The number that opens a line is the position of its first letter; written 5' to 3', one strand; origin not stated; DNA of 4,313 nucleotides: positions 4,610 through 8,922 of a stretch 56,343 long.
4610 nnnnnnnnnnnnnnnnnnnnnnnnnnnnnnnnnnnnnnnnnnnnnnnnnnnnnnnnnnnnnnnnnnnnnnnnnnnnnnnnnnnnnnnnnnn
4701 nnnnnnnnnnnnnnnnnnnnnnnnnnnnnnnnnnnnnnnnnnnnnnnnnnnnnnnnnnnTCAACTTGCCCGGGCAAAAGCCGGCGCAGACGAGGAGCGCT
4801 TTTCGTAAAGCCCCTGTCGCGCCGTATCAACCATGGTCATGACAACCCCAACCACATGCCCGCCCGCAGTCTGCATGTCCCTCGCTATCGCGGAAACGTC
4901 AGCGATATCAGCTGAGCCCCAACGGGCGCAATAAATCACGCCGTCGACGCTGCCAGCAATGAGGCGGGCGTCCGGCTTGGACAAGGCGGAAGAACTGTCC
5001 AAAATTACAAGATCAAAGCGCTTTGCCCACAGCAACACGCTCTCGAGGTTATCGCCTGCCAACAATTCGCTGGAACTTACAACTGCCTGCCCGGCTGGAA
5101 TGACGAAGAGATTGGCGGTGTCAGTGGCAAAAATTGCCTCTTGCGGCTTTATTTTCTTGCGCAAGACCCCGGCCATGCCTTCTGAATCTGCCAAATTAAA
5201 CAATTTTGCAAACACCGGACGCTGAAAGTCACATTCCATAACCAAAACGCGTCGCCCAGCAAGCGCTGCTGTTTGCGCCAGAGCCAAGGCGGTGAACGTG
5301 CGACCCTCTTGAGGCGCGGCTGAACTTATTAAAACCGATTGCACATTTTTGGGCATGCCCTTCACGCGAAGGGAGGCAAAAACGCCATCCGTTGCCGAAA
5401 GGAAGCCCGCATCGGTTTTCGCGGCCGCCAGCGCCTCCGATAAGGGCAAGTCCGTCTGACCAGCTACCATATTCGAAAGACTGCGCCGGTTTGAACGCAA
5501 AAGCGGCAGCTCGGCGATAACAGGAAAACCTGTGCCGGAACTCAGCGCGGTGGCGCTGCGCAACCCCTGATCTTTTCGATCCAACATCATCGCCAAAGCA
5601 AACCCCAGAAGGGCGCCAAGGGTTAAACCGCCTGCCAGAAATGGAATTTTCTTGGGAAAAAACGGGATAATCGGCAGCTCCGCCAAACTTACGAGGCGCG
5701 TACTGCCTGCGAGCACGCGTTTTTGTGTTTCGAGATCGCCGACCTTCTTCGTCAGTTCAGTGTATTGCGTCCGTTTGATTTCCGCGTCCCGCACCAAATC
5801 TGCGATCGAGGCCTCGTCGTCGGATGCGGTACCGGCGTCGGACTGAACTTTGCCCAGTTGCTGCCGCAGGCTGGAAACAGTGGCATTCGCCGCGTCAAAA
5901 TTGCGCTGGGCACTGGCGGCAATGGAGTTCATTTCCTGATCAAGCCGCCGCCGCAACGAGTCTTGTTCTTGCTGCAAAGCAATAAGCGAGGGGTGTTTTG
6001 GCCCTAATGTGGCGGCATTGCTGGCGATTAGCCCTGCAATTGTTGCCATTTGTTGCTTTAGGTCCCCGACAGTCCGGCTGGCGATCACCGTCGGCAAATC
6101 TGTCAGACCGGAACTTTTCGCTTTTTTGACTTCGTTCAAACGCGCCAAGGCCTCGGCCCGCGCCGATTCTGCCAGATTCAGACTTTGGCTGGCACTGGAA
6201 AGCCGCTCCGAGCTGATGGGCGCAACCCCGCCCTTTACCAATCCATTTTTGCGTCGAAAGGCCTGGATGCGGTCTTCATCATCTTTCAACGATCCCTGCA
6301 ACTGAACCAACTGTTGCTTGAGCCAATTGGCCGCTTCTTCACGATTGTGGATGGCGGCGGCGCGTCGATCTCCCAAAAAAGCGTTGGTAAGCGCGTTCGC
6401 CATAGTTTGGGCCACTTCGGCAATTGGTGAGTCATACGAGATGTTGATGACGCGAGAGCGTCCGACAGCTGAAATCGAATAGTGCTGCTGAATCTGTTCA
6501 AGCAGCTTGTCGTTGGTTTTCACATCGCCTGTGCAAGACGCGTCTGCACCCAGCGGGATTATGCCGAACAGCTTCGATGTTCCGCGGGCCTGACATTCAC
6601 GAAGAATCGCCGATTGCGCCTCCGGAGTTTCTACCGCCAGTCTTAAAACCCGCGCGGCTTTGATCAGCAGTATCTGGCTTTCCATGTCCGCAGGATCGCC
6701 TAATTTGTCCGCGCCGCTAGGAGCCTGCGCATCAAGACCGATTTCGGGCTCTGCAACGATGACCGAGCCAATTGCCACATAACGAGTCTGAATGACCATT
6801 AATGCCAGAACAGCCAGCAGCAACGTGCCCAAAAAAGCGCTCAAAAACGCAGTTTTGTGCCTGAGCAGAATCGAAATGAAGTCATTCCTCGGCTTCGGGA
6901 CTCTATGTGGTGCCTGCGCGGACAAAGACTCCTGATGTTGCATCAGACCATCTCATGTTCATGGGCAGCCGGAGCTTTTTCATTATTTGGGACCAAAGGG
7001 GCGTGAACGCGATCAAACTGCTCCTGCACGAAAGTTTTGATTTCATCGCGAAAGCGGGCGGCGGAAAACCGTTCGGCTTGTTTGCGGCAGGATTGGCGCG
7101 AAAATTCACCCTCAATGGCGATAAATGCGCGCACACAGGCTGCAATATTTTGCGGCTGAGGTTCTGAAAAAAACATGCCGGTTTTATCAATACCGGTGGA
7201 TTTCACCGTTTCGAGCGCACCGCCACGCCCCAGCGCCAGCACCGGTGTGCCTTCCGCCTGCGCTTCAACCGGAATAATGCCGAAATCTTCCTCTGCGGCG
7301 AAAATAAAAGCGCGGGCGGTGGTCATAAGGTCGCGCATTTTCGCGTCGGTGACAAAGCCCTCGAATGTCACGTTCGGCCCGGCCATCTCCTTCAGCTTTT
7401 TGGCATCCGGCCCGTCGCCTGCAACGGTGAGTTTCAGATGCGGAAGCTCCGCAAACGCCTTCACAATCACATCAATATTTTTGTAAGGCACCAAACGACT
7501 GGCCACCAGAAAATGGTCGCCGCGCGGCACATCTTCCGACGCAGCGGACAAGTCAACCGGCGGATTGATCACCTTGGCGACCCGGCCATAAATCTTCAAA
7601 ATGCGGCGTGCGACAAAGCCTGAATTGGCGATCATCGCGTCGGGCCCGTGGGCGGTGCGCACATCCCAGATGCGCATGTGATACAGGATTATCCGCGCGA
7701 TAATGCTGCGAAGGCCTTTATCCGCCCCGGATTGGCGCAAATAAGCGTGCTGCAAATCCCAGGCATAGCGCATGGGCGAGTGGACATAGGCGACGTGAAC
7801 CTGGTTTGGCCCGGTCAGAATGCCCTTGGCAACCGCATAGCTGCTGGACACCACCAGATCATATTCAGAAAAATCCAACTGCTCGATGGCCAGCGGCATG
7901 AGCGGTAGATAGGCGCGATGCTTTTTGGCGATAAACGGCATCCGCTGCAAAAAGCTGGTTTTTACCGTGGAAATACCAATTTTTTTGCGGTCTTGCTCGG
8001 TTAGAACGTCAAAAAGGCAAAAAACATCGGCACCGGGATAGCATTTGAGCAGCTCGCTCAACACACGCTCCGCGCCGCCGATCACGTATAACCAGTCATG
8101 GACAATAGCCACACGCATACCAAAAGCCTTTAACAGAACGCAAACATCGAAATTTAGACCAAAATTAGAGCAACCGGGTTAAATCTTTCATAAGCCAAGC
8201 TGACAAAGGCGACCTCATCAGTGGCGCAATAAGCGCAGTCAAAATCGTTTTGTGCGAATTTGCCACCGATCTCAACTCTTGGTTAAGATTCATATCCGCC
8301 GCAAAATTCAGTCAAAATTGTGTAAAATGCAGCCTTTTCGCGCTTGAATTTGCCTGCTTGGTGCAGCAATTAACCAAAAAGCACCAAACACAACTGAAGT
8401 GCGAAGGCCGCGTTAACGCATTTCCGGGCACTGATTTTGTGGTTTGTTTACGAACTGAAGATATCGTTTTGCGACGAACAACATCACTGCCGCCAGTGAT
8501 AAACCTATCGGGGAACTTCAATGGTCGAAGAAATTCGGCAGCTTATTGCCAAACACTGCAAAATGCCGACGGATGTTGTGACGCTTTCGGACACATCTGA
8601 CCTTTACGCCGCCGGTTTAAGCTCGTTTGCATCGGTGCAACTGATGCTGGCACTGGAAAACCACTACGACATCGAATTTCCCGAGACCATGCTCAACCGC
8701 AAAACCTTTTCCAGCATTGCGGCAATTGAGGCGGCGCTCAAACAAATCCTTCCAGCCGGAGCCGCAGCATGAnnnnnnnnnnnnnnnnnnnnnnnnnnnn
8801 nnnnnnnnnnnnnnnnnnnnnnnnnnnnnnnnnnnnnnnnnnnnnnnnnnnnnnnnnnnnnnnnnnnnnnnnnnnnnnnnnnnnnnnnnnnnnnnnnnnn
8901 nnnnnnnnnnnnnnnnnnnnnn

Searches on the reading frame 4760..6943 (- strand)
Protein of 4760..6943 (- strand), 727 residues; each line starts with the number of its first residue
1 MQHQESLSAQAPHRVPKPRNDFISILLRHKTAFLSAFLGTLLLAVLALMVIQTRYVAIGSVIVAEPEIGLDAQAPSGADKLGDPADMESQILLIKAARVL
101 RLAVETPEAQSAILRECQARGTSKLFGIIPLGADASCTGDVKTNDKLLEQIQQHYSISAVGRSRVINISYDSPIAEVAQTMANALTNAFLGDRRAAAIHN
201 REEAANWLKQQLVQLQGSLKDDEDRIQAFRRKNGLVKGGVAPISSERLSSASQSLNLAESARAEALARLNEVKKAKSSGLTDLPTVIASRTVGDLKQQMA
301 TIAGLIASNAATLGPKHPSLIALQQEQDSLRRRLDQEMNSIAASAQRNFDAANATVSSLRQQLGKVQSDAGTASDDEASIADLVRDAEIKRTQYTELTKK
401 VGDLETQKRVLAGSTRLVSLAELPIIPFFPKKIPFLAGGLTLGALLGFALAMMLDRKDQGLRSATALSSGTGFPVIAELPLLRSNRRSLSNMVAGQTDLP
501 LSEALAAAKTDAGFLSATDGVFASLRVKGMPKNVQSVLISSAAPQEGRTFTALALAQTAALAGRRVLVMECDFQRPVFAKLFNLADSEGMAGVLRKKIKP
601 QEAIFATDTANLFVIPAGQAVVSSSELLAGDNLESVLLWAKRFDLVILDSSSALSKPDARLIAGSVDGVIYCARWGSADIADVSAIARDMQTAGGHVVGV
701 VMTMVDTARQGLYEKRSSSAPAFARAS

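Call 4: search_protein_families(library=pfam, proteins=[window:4760-6943:-], max_evalue=0.01)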
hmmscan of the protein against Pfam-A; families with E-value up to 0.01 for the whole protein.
window:4760-6943:- (727 aa): 3 families
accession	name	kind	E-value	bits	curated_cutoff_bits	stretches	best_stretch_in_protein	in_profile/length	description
PF13807.11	GNVR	-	1.4e-06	28.5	27.7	1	380-452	6-78/82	G-rich domain on putative tyrosine kinase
PF01656.29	CbiA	-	1.1e-05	25.8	25.4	1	547-710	11-88/125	CobQ/CobB/MinD/ParA nucleotide binding domain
PF13614.12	AAA_31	-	8.4e-05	23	27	1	547-655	14-130/177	AAA domain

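Call 6: search_protein_families(library=ncbifam, proteins=[window:4760-6943:-], max_evalue=0.001)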
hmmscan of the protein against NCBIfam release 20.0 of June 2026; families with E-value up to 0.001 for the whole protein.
window:4760-6943:- (727 aa): 10 families
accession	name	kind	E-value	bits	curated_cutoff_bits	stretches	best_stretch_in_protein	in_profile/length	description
TIGR01005.1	eps_transp_fam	subfamily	3.7e-52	177.5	411.7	1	87-714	74-727/754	exopolysaccharide transport protein family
NF008568.0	PRK11519.1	equivalog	7.5e-33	113.7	1068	1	365-705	357-698/720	tyrosine-protein kinase Wzc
TIGR03007.1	pepcterm_ChnLen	equivalog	2.7e-31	108.4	278.85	1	142-488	100-469/498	XrtA system polysaccharide chain length determinant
NF007350.0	PRK09841.1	equivalog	1.4e-29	102.8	1248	1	377-705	369-703/726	tyrosine-protein kinase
TIGR03017.1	EpsF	equivalog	1.6e-25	89.7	422.75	1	23-479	7-443/444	chain length determinant protein EpsF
TIGR01007.1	eps_fam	subfamily_domain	3.7e-25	88.7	108.05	1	532-710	15-195/204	polysaccharide biosynthesis tyrosine autokinase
TIGR03018.1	pepcterm_TyrKin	hypoth_equivalog_domain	1.4e-24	86.6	230.65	1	532-691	33-197/207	XrtA-associated tyrosine autokinase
TIGR03029.1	EpsG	equivalog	1.2e-19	70.5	313.8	1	535-703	104-273/274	chain length determinant protein tyrosine kinase EpsG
TIGR02016.1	BchX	equivalog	0.00017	21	331.2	0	547-626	12-91/296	chlorophyllide a reductase iron protein subunit X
NF041864.1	EpsV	equivalog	0.00063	18.4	800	1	140-455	140-457/484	PCP family exopolysaccharide biosynthesis protein EpsV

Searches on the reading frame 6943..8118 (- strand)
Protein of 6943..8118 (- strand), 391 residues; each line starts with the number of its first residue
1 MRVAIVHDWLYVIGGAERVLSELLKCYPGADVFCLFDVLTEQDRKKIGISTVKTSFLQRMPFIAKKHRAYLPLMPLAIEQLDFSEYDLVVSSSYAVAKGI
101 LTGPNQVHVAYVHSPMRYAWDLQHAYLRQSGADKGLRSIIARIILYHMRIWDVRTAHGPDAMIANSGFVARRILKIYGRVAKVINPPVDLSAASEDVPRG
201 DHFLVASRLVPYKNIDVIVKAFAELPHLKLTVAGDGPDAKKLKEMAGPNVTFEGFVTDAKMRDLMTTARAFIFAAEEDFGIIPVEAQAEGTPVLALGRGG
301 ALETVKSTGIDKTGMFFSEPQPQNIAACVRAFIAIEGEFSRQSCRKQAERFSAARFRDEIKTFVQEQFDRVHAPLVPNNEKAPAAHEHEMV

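Call 4: search_protein_families(library=pfam, proteins=[window:6943-8118:-], max_evalue=0.01)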
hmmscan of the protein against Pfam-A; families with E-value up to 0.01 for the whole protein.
window:6943-8118:- (391 aa): 4 families
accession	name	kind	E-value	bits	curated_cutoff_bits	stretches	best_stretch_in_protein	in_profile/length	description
PF00534.26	Glycos_transf_1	-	1.6e-23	83.5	26.4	1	203-349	18-170/172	Glycosyl transferases group 1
PF13692.12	Glyco_trans_1_4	-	1.2e-18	68.1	27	1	202-332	3-139/142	Glycosyl transferases group 1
PF13439.12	Glyco_transf_4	-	2.4e-09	37.9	28.5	1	13-191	1-169/170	Glycosyltransferase Family 4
PF20706.3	GT4-conflict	-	1.7e-06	27.8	26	1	188-308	181-323/385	Family 4 Glycosyltransferase in conflict systems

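Call 6: search_protein_families(library=ncbifam, proteins=[window:6943-8118:-], max_evalue=0.001)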
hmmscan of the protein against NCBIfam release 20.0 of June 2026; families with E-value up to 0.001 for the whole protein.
window:6943-8118:- (391 aa): 13 families
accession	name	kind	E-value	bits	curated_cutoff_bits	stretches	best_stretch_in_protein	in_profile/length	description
NF053787.1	GlcN_PG_synth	equivalog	1.2e-09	37.5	480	1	205-351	202-342/361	N-acetylglucosaminyl phosphatidylglycerol synthase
TIGR04047.1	MSMEG_0565_glyc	hypoth_equivalog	5.7e-08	32.2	259.85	1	241-351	251-358/373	MSMEG_0565 family glycosyltransferase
TIGR03449.1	mycothiol_MshA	equivalog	1.2e-07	31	462.5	1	205-352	225-388/406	D-inositol-3-phosphate glycosyltransferase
TIGR03999.1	thiol_BshA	equivalog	2.5e-06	26.7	273.7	1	207-355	206-361/375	N-acetyl-alpha-D-glucosaminyl L-malate synthase BshA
TIGR02095.1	glgA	subfamily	2.5e-06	26.4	328.45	1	203-333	297-439/477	glycogen/starch synthase, ADP-glucose type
TIGR03088.1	stp2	hypoth_equivalog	1.2e-05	24.5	409.05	1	191-355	185-361/374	TIGR03088 family PEP-CTERM/XrtA system glycosyltransferase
NF041876.1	EPS_EpsE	equivalog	5.5e-05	22.6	400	1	247-337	275-363/389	exopolysaccharide biosynthesis GT4 family glycosyltransferase EpsE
NF012028.0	PRK15484.1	subfamily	8e-05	21.9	618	1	204-329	197-338/380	lipopolysaccharide N-acetylglucosaminyltransferase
TIGR04063.1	stp3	hypoth_equivalog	8.9e-05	21.5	442.05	1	211-354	224-377/397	TIGR04063 family PEP-CTERM/XrtA system glycosyltransferase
NF053513.1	Gtran_IagA_BgsA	equivalog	0.00011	21.3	460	1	243-294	211-263/333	LTA glycolipid anchor biosynthesis glycosyltransferase, IagA/BgsA family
NF046085.1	XrtY_assoc_Gly1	equivalog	0.00015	20.7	400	1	202-359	211-371/387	XrtY-associated glycosyltransferase XYAG1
NF047880.1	glyco_SdgA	exception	0.00022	19.9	800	1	201-296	316-419/488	serine-aspartate repeat adhesin O-glycosyltransferase SdgA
TIGR02149.1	glgA_Coryne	subfamily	0.00067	18.9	302.4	0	252-316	268-330/391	glycogen synthase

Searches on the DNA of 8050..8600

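Call 67: search_rna_families(source=window, start=8050, end=8600, threshold=evalue, max_evalue=1)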
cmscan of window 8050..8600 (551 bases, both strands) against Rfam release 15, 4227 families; matches with E-value up to 1: 0.
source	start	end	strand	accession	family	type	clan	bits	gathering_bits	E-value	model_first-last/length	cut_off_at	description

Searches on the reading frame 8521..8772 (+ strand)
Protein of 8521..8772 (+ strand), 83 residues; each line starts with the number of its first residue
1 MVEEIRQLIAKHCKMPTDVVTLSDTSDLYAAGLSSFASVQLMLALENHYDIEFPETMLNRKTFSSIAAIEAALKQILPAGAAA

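Call 4: search_protein_families(library=pfam, proteins=[window:8521-8772:+], max_evalue=0.01)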
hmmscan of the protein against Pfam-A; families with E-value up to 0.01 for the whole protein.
window:8521-8772:+ (83 aa): 1 family
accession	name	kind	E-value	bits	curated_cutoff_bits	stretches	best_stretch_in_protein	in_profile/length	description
PF00550.31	PP-binding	-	1.5e-09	38.4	20.8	1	3-68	1-65/67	Phosphopantetheine attachment site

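Call 6: search_protein_families(library=ncbifam, proteins=[window:8521-8772:+], max_evalue=0.001)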
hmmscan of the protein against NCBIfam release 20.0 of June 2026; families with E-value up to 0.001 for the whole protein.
window:8521-8772:+ (83 aa): 4 families
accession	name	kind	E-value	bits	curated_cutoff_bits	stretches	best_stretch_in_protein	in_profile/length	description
NF005480.0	PRK07081.1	equivalog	4.6e-31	106.6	72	1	1-82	1-82/83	acyl carrier protein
NF003464.0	PRK05087.1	equivalog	9.7e-07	28.7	68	1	7-75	9-76/78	D-alanine--poly(phosphoribitol) ligase subunit DltC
TIGR01688.1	dltC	equivalog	9e-05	22.5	52.35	1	19-69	16-67/73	D-alanine--poly(phosphoribitol) ligase subunit 2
TIGR00517.1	acyl_carrier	equivalog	0.00018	21.3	70.45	1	2-57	5-59/77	acyl carrier protein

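Call 53: search_solved_structures(query=window:8521-8772:+, max_evalue=0.01, show_alignments=3)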
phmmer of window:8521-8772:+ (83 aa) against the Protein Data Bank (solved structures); distinct sequences matched with E-value up to 0.01: 8.
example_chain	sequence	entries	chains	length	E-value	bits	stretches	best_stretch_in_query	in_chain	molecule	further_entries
4h2w_C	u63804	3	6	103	1.7e-24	88.3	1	4-81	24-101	Aminoacyl carrier protein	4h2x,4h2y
2jq4_A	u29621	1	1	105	1.8e-24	88.2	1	4-81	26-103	Hypothetical protein Atu2571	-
4bpg_A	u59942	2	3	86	0.0001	25.8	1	3-65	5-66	D-ALANINE--POLY(PHOSPHORIBITOL) LIGASE SUBUNIT 2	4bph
5czd_B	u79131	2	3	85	0.00011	25.7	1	22-77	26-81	Acyl-carrier-protein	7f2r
8k4r_B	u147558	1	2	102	0.00016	25.1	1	22-76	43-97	Acyl-carrier-protein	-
4bpf_A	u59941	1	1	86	0.00025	24.5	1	3-65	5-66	D-ALANINE--POLY(PHOSPHORIBITOL) LIGASE SUBUNIT 2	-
6m01_B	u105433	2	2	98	0.00067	23.2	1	22-79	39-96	Putative ACP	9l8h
4h2s_C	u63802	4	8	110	0.00069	23.1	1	24-82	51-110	Aminoacyl carrier protein 1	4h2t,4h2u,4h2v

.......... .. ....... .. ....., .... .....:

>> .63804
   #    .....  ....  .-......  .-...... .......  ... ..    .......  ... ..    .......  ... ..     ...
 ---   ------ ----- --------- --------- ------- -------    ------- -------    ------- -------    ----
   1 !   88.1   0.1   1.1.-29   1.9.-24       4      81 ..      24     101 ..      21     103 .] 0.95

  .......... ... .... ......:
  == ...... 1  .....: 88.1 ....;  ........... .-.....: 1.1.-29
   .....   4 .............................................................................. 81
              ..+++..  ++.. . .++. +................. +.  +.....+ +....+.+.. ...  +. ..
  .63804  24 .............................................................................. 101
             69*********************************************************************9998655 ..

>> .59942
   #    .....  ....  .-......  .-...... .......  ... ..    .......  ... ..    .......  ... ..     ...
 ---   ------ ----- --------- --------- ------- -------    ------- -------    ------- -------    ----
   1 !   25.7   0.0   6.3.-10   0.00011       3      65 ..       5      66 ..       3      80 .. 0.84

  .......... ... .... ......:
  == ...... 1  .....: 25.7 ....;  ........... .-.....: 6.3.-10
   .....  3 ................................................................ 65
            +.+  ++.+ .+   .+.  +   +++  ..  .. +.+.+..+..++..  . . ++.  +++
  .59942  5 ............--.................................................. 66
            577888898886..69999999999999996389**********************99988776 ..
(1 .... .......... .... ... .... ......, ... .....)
